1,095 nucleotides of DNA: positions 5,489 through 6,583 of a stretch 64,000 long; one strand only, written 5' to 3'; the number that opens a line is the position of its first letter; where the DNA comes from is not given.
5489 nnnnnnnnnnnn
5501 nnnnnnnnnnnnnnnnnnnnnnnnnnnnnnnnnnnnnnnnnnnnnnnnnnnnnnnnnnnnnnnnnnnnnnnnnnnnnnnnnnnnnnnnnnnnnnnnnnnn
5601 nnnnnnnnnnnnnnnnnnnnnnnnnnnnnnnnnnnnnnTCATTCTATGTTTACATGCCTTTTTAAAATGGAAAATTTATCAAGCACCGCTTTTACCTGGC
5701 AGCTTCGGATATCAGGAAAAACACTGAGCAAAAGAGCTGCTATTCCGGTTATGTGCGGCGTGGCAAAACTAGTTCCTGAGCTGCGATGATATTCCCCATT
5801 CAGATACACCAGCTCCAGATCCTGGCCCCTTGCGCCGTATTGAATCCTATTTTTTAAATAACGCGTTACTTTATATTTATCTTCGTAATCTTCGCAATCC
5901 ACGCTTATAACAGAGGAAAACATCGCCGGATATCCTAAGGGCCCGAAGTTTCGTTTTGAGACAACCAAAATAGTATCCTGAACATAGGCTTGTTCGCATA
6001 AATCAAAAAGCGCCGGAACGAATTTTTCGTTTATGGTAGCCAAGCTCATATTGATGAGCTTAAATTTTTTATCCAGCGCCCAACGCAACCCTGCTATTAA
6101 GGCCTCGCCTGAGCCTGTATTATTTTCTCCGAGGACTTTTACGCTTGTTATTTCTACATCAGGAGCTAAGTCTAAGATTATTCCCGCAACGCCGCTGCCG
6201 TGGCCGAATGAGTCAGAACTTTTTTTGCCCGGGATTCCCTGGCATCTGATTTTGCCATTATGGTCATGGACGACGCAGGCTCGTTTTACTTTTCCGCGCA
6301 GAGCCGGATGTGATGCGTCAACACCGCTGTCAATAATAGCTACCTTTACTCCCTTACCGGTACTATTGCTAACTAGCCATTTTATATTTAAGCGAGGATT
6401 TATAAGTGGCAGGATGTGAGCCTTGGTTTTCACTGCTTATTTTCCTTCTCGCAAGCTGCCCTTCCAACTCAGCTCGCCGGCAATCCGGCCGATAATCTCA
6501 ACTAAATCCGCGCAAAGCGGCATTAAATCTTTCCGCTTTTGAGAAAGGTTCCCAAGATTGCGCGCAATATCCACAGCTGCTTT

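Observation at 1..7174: Operon of three precursors (two NHLP-led) and four radical SAM enzymes, with a leaderless S8 protease and a GAF protein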

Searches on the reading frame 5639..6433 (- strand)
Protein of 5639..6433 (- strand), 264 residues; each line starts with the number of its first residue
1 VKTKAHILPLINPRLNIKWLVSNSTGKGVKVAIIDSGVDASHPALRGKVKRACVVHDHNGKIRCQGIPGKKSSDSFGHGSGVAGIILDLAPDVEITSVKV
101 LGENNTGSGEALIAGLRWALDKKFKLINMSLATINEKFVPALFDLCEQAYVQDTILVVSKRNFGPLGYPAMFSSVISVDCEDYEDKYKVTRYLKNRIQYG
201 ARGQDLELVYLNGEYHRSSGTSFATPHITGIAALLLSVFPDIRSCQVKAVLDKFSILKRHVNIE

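Call 5: search_protein_families(library=pfam, proteins=[window:5639-6433:-], max_evalue=0.01)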
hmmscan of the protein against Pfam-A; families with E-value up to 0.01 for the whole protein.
window:5639-6433:- (264 aa): 1 family
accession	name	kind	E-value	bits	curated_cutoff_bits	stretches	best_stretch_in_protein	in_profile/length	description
PF00082.27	Peptidase_S8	-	1.2e-30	107.2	21.8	1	26-251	1-269/288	Subtilase family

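Call 6: search_protein_families(library=ncbifam, proteins=[window:5639-6433:-], max_evalue=0.01)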
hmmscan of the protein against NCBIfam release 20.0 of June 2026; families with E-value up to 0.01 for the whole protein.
window:5639-6433:- (264 aa): 8 families
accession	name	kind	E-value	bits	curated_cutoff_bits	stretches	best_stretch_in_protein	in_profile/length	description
NF049966.1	QH_SP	equivalog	4e-32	111.3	165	1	30-252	1-208/219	subtilisin-like serine protease QhpE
TIGR03921.1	T7SS_mycosin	equivalog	2.8e-28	99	278.75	1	22-251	8-259/353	type VII secretion-associated serine protease mycosin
NF033595.1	denti_PrtP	equivalog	4.3e-10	38.8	300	1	123-253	338-476/606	dentilisin complex serine proteinase subunit PrtP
TIGR03895.1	protease_PatA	subfamily_domain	6.5e-08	31.8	421.05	1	75-238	17-179/606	PatA/PatG family cyanobactin maturation protease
NF051851.1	AtpSerPepEprS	equivalog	6.9e-07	27.7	1700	1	203-251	285-333/988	autotransporter serine peptidase EprS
NF040809.1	germ_prot_CspBA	exception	0.00019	19.2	1250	0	210-236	446-473/1099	bifunctional germination protease/germinant receptor pseudoprotease CspBA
NF040808.2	CspC_non_triad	exception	0.00022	19.8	675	0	22-44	91-113/556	bile acid germinant receptor pseudoprotease CspC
NF040553.1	SGO_0316_fam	subfamily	0.00065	17.5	1400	0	212-253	684-729/1486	SGO_0316/SGO_0317 family LPXTG-anchored serine peptidase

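Call 50: search_solved_structures(query=window:5639-6433:-, max_evalue=0.00001)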
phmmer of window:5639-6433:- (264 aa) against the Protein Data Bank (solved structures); distinct sequences matched with E-value up to 0.00001: 119 (the best 60 are shown).
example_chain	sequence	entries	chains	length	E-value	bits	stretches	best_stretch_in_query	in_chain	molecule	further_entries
1gns_A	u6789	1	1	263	6.6e-26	94.6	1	24-253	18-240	SUBTILISIN BPN'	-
1gnv_A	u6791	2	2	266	2.4e-25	92.8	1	24-253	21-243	SUBTILISIN BPN'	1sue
1dui_A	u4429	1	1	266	2.5e-25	92.8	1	24-253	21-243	PROTEIN (SUBTILISIN BPN')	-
3f49_S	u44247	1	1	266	2.9e-25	92.5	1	24-253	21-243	Subtilisin BPN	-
1sua_A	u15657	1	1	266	3.8e-25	92.2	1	24-253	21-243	SUBTILISIN BPN'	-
3bgo_S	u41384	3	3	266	7.4e-25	91.2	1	24-253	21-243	Subtilisin BPN'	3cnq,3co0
6ube_S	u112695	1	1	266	7.7e-25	91.1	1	24-253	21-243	SUBTILISIN BPN'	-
9zio_S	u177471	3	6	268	1.7e-24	90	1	25-253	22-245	SUBTILISIN BPN'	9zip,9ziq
1spb_S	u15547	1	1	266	1.8e-24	89.9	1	24-253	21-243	SUBTILISIN BPN'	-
6u9l_S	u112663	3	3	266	2.8e-24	89.3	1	24-253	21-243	SUBTILISIN BPN'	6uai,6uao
4gi3_A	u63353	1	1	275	1.2e-23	87.2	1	23-251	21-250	KerA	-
3qtl_A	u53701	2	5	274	1.3e-23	87.2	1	23-251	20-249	Subtilisin-like serin protease | KerA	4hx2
1s01_A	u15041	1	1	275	1.7e-23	86.7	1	24-253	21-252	Subtilisin BPN'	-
1c3l_A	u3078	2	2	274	1.7e-23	86.7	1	23-251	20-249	SUBTILISIN-CARLSBERG | Subtilisin Carlsberg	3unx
1yu6_A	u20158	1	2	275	2e-23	86.5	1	23-251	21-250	Subtilisin Carlsberg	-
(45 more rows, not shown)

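Call 64: find_homologous_proteins(query=window:5639-6433:-, max_evalue=1e-40)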
Query window:5639-6433:- (264 aa): 274 proteins with E <= 1e-40 among 1379 candidates; the best 120 are listed.
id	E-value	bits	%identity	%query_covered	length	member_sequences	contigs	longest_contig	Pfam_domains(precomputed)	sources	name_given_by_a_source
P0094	4.9e-172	588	100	100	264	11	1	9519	PF00082.28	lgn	-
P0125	3.0e-154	530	89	100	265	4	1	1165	PF00082.28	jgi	-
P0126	3.8e-145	500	90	93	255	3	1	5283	PF00082.28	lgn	-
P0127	6.2e-124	431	75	97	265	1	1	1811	PF00082.28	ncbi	-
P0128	2.0e-121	422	75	95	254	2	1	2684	PF00082.28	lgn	-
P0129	3.2e-120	419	74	94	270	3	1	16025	PF00082.28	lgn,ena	-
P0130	4.0e-119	415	73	96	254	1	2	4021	PF00082.28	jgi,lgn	jgi:subtilisin family serine protease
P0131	1.3e-118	413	70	98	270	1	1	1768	PF00082.28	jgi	jgi:subtilisin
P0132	2.6e-116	406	70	97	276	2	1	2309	PF00082.28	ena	-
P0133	1.3e-114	400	70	98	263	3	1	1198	PF00082.28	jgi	jgi:subtilisin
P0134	1.4e-114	400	70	97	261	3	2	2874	PF00082.28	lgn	-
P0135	2.9e-113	396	70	97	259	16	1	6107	PF00082.28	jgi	jgi:subtilisin family serine protease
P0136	2.1e-112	393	70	97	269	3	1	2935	PF00082.28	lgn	-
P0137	2.5e-112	393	67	97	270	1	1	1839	PF00082.28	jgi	jgi:subtilisin family serine protease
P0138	1.1e-111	391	70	97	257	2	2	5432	PF00082.28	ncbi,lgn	-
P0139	1.3e-111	390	68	97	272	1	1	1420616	PF00082.28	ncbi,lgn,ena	-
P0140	5.8e-109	382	67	97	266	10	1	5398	PF00082.28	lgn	-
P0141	6.7e-106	372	66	97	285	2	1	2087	PF00082.28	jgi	jgi:subtilisin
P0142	3.8e-91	323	58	97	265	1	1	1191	PF00082.28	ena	-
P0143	1.5e-89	318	59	95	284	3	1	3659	PF00082.28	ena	-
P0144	1.8e-88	314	57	95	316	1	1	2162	PF00082.28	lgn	-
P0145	1.9e-88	314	58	95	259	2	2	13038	PF00082.28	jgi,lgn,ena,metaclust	metaclust:\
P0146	2.3e-88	314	55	95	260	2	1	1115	PF00082.28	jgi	jgi:subtilisin family serine protease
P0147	1.6e-87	311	57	95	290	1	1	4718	PF19067.7,PF00082.28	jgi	-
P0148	2.3e-87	311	55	94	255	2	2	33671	PF00082.28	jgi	-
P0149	4.3e-86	307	57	97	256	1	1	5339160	PF00082.28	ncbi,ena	-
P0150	4.7e-86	307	55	94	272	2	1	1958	PF00082.28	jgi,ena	-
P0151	1.7e-85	305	56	95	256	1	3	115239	PF00082.28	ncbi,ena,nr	ncbi:MAG: S8 family serine peptidase [Gammaproteobacteria bacterium]|nr:S8 family serine peptidase [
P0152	2.5e-85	304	54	93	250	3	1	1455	PF00082.28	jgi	jgi:subtilisin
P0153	2.3e-84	301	57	92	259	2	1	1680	PF00082.28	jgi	jgi:subtilisin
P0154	4.9e-84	300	57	94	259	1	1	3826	PF00082.28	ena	-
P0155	5.1e-84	300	54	96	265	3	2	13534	PF00082.28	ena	-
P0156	8.3e-84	299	56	95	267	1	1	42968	PF00082.28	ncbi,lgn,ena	-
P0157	1.6e-83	298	54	95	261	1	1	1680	PF00082.28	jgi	jgi:subtilisin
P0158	3.1e-83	297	54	96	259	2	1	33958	PF00082.28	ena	-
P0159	3.3e-83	297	55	93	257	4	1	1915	PF00082.28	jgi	jgi:subtilisin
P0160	3.9e-83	297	56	94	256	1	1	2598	PF00082.28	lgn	-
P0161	7.0e-83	296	56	93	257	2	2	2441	PF00082.28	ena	-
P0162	7.8e-83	296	56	95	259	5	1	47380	PF00082.28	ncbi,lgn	-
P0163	1.2e-82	295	54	96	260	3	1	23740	PF00082.28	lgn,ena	-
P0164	1.5e-82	295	52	93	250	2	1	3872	PF00082.28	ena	-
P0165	4.3e-82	294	54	93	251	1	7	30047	PF00082.28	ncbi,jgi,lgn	-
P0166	6.6e-82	293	56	94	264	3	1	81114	PF00082.28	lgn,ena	-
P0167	1.1e-81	292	54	94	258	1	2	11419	PF00082.28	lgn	-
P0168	1.6e-81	292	55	94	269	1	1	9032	PF00082.28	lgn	-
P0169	1.7e-80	288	53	96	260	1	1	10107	PF00082.28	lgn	-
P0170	1.8e-80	288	54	95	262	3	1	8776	PF00082.28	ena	-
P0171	2.5e-80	288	53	96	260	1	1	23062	PF00082.28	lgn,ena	-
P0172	9.8e-80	286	53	93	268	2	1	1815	PF00082.28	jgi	jgi:subtilisin family serine protease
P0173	1.2e-79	286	52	94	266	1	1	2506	PF00082.28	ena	-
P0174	1.2e-79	286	52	97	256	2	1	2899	PF00082.28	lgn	-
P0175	1.4e-79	285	52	96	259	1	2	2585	PF00082.28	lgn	-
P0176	1.5e-79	285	54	95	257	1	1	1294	PF00082.28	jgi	jgi:subtilisin family serine protease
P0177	4.8e-79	284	55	92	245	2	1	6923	PF00082.28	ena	-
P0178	6.6e-79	283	53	93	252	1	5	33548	PF00082.28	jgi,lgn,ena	-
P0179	9.0e-79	283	52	95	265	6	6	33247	PF00082.28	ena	-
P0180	1.0e-78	283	55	95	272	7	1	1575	PF00082.28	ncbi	-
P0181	2.2e-78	281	53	93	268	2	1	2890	PF00082.28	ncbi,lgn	-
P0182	2.4e-78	281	52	94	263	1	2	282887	PF00082.28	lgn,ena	-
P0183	2.7e-78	281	51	92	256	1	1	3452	PF00082.28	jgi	jgi:subtilisin family serine protease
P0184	4.6e-78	280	50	97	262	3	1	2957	PF00082.28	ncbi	-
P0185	6.3e-78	280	54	94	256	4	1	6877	PF00082.28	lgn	-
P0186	9.6e-78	279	52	94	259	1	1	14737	PF00082.28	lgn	-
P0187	5.2e-77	277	53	95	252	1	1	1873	PF00082.28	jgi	jgi:subtilisin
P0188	3.1e-76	274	53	94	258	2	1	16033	PF00082.28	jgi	-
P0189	7.4e-76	273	51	97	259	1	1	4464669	PF00082.28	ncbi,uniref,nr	ncbi:Serine protease [Pseudomonas sp. 9AZ]|uniref:S8 family serine peptidase n=1 Tax=Pseudomonas sp.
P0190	1.4e-75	272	52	97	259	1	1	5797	PF00082.28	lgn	-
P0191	1.9e-75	272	51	94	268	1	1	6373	PF00082.28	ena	-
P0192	1.9e-75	272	53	93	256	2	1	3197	PF00082.28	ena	-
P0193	2.9e-75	271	52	95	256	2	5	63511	PF00082.28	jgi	jgi:subtilisin family serine protease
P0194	6.5e-75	270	52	94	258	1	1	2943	PF00082.28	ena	-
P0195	9.9e-75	269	52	94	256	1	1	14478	PF00082.28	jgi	jgi:subtilisin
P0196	1.1e-74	269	49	94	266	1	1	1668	PF00082.28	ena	-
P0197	1.2e-74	269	50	94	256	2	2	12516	PF00082.28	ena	-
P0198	1.4e-74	269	53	94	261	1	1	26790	PF00082.28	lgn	-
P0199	5.6e-74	267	51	94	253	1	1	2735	PF00082.28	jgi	jgi:subtilisin family serine protease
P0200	1.3e-73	266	50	95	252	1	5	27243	PF00082.28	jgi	jgi:subtilisin family serine protease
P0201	1.4e-73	266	51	94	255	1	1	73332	PF00082.28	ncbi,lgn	-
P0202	2.7e-73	265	50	94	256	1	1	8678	PF00082.28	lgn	-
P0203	2.5e-72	262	49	96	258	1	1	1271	PF00082.28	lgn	-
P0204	8.6e-72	260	51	94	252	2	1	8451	PF00082.28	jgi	-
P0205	1.4e-71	259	52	94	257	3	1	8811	PF00082.28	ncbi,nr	ncbi:MAG: serine protease [Desulfuromonas sp.]|nr:MAG: serine protease [Desulfuromonas sp.]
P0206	2.8e-71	258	49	93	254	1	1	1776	PF00082.28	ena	-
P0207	1.2e-70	256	48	94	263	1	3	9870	PF00082.28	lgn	-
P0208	1.7e-70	256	50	92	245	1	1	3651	PF00082.28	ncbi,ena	-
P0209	1.8e-69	252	48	94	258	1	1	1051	PF00082.28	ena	-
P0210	6.4e-69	250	51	94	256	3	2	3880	PF00082.28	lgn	-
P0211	7.1e-69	250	50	91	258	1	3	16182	PF00082.28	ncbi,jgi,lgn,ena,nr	ncbi:MAG: S8 family serine peptidase [Proteobacteria bacterium]|nr:S8 family serine peptidase [Pseud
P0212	3.0e-68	248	50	94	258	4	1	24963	PF00082.28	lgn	-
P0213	1.1e-66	243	54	84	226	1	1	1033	PF00082.28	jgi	jgi:subtilisin family serine protease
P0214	1.4e-66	243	48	94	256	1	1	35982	PF00082.28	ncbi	-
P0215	3.2e-66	242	49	89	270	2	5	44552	PF00082.28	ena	-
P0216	4.2e-65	238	52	83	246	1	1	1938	PF00082.28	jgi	-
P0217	8.2e-62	227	48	91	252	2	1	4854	PF00082.28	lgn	-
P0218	8.9e-62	227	43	94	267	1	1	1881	PF00082.28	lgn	-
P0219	5.1e-54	202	44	94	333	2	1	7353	PF00082.28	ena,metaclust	metaclust:\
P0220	2.3e-53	199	73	49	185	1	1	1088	PF00082.28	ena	-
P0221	1.3e-52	197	43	93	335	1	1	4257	PF00082.28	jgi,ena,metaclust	metaclust:\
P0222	2.6e-51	193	43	90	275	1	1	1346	PF00082.28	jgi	jgi:subtilisin family serine protease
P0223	7.4e-51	191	42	97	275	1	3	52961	PF00082.28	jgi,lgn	jgi:subtilisin family serine protease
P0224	2.4e-50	190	43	90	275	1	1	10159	PF00082.28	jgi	jgi:subtilisin family serine protease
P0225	3.5e-50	189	42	90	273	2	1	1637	PF00082.28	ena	-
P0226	4.2e-50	189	44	84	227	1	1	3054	PF00082.28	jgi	jgi:subtilisin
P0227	1.4e-49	187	43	94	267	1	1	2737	PF00082.28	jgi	jgi:subtilisin family serine protease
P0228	1.9e-49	187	42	90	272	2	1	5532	PF00082.28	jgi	jgi:subtilisin family serine protease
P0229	2.0e-49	187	43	87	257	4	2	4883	PF00082.28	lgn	-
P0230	2.7e-49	186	40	97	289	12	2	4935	PF00082.28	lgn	-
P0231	3.0e-49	186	40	94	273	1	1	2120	PF00082.28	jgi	jgi:subtilisin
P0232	3.2e-49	186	42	93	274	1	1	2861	PF00082.28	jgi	jgi:subtilisin family serine protease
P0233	5.3e-49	185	41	92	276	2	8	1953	PF00082.28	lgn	-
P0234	5.9e-49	185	51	66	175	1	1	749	PF00082.28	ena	-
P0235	6.7e-49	185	44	90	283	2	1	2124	PF00082.28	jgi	jgi:subtilisin family serine protease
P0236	1.3e-48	184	41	96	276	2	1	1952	PF00082.28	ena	-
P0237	1.3e-48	184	41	90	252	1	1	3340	PF00082.28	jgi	jgi:subtilisin family serine protease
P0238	2.2e-48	183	40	97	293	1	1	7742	PF00082.28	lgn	-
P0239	3.4e-48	183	41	95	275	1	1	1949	PF00082.28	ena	-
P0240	5.8e-48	182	42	93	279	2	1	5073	PF00082.28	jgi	-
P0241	5.9e-48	182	40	95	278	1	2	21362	PF00082.28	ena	-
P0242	7.2e-48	181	40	90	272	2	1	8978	PF00082.28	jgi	-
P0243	9.2e-48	181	46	86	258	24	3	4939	PF00082.28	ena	-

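Call 66: find_encoding_contigs(protein=P0139, flank=10000, max_places=2)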
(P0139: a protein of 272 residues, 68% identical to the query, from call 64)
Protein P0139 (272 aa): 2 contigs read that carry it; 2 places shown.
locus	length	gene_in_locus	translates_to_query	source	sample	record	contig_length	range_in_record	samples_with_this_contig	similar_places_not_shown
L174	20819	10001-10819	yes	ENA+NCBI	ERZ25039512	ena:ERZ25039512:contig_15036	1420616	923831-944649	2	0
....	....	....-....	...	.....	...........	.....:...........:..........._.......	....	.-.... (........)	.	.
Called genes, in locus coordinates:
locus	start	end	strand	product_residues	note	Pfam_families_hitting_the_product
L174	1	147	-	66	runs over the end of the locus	-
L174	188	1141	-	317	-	PF02518:HATPase_c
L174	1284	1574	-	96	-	-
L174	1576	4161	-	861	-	PF21088:MS_channel_1st (weak), PF00924:MS_channel_2nd, PF21082:MS_channel_3rd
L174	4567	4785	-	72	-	PF01361:Tautomerase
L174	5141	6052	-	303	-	PF00106:adh_short, PF08659:KR (weak), PF13561:adh_short_C2, PF13938:DUF4213, PF04016:DUF364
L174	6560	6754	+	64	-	-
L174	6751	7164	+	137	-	-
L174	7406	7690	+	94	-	PF07862:Nif11 (weak)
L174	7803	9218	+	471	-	PF04055:Radical_SAM, PF13353:Fer4_12 (weak)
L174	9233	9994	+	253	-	PF01590:GAF, PF13185:GAF_2, PF13492:GAF_3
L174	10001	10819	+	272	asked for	PF00082:Peptidase_S8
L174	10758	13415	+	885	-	PF00664:ABC_membrane, PF02463:SMC_N (weak), PF00005:ABC_tran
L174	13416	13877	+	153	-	PF00027:cNMP_binding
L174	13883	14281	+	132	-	-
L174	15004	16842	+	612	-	PF05226:CHASE2, PF00211:Guanylate_cyc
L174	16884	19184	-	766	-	PF00912:Transgly, PF00905:Transpeptidase, PF06832:BiPBP_C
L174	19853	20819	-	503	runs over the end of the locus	PF05598:DUF772, PF01609:DDE_Tnp_1, PF13751:DDE_Tnp_1_6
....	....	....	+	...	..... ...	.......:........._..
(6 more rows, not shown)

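Call 67: find_encoding_contigs(protein=P0189, flank=10000, max_places=2)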
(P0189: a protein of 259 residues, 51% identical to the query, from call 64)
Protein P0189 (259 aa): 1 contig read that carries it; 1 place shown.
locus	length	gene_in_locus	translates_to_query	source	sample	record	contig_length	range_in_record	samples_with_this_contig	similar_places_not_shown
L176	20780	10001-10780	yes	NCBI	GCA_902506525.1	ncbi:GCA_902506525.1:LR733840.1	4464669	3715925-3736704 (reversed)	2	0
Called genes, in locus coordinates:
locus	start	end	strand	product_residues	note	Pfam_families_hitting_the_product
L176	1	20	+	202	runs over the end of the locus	PF00072:Response_reg, PF00196:GerE, PF08281:Sigma70_r4_2 (faint)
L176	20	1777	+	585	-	PF00512:HisKA, PF02518:HATPase_c, PF00072:Response_reg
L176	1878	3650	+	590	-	PF00512:HisKA, PF02518:HATPase_c, PF00072:Response_reg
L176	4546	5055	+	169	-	-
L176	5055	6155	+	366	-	-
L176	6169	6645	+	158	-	-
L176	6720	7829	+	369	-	-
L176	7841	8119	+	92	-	-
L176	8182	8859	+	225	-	-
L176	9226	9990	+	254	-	PF13492:GAF_3, PF01590:GAF (weak)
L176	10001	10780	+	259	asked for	PF00082:Peptidase_S8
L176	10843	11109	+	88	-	-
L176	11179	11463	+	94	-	-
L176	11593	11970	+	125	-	-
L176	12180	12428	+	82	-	-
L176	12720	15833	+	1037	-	PF00664:ABC_membrane (weak), PF00005:ABC_tran, PF02463:SMC_N (faint), PF00005:ABC_tran, PF00027:cNMP_binding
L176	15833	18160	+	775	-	PF02026:RyR, PF20308:TPR-S, PF13281:MAP3K_TRAF_bd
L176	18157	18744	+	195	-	PF01966:HD (weak)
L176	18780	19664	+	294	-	-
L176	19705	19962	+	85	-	-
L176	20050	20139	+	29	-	-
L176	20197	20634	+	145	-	-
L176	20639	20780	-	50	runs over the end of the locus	-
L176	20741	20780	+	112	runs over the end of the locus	-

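Call 71: search_protein_families(library=padloc, proteins=[window:5639-6433:-], max_evalue=0.001)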
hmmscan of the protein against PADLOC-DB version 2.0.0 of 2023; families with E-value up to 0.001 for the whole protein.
window:5639-6433:- (264 aa): 3 families
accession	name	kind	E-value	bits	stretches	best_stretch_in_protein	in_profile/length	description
PDLC03014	subtilase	-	1.1e-18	65.9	1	25-251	170-371/391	-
PDLC02198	IetS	-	9.8e-07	25.1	0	212-257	522-567/795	-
PDLC02197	IetS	-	4.7e-05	19.8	0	208-238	483-513/749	-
